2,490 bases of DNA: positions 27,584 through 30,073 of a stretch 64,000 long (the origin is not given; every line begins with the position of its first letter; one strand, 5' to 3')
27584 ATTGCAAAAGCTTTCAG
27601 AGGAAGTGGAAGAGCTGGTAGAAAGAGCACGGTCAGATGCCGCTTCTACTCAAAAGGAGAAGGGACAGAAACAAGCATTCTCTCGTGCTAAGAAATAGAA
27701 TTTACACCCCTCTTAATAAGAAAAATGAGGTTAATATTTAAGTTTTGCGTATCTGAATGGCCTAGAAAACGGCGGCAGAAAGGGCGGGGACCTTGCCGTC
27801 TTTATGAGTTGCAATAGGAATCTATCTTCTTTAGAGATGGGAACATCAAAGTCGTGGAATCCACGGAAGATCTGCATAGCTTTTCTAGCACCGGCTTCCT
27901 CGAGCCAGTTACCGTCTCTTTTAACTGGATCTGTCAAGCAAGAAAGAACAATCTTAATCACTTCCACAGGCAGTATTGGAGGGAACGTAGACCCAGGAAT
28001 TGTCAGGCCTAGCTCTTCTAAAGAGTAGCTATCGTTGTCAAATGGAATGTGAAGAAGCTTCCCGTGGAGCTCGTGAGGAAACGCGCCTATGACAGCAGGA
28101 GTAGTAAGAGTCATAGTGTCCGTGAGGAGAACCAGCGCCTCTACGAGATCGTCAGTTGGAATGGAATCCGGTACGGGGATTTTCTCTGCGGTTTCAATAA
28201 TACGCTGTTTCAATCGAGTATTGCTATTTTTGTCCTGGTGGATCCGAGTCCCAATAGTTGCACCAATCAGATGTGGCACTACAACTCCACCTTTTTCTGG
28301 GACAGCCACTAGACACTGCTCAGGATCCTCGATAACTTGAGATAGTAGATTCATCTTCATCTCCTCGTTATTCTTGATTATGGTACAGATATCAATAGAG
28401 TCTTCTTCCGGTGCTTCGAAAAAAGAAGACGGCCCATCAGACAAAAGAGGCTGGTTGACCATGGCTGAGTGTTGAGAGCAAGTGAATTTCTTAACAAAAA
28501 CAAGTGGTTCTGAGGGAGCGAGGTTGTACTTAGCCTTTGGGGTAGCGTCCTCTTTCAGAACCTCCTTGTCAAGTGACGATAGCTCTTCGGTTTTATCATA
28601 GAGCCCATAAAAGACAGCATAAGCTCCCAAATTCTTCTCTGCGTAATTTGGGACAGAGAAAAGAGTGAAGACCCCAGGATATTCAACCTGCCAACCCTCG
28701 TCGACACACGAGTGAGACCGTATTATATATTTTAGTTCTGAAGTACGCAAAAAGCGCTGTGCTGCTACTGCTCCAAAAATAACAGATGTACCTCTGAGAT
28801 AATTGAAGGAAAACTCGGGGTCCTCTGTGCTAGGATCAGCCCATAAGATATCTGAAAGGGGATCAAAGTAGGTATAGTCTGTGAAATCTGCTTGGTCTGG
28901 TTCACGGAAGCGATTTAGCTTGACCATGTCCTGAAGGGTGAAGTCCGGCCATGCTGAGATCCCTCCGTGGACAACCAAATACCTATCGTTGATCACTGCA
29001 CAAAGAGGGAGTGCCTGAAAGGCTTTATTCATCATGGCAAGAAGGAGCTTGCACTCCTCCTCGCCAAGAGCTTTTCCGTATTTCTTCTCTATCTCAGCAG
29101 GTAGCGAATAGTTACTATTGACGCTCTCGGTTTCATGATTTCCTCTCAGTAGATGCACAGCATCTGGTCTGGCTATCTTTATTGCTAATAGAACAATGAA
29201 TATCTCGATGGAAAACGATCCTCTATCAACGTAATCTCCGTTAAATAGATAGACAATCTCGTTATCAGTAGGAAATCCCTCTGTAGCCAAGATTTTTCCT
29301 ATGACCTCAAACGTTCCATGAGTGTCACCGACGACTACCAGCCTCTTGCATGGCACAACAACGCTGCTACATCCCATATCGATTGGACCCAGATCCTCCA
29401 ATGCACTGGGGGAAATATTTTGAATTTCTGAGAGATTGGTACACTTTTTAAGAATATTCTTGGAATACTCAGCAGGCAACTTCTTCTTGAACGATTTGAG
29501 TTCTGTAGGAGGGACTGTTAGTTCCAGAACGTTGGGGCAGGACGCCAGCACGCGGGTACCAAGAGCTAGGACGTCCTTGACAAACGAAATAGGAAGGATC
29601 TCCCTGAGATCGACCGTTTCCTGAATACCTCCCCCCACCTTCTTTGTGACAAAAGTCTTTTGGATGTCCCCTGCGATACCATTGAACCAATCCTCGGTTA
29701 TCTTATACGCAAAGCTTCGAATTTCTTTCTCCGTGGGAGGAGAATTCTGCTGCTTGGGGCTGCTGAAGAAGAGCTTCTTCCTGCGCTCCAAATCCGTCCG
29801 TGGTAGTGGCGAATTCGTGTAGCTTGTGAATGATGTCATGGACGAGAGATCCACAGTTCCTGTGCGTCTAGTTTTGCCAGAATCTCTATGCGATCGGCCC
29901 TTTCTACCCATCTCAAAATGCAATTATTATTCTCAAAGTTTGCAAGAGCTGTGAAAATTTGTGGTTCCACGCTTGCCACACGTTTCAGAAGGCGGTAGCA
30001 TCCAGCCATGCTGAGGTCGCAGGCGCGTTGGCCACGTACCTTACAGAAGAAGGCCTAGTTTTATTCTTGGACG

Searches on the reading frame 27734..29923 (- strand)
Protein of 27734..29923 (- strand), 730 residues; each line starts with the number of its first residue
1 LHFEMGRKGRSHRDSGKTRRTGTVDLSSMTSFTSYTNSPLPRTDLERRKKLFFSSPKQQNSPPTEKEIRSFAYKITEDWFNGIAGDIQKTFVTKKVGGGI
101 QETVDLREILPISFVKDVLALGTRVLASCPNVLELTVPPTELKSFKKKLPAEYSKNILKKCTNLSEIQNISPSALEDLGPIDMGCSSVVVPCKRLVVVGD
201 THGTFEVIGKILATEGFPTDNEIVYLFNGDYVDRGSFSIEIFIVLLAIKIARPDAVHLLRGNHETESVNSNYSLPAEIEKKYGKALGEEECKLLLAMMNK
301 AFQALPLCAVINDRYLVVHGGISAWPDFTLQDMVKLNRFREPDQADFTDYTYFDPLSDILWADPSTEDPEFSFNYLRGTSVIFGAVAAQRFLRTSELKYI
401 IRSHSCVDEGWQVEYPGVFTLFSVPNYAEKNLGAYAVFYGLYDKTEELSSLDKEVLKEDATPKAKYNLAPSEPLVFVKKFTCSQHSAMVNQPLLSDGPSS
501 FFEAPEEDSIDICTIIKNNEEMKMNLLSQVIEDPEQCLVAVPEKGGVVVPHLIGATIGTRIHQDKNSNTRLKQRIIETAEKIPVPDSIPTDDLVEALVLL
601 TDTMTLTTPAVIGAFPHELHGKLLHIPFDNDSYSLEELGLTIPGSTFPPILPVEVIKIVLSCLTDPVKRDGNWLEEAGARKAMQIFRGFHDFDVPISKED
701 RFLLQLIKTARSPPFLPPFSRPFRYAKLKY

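Call 71: search_protein_families(library=pfam, proteins=[window:27734-29923:-], max_evalue=0.001)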
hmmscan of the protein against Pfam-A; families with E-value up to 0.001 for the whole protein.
window:27734-29923:- (730 aa): 1 family
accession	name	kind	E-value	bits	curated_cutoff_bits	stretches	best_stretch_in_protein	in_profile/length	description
PF00149.33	Metallophos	-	3.4e-25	90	21.5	1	194-407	2-190/191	Calcineurin-like phosphoesterase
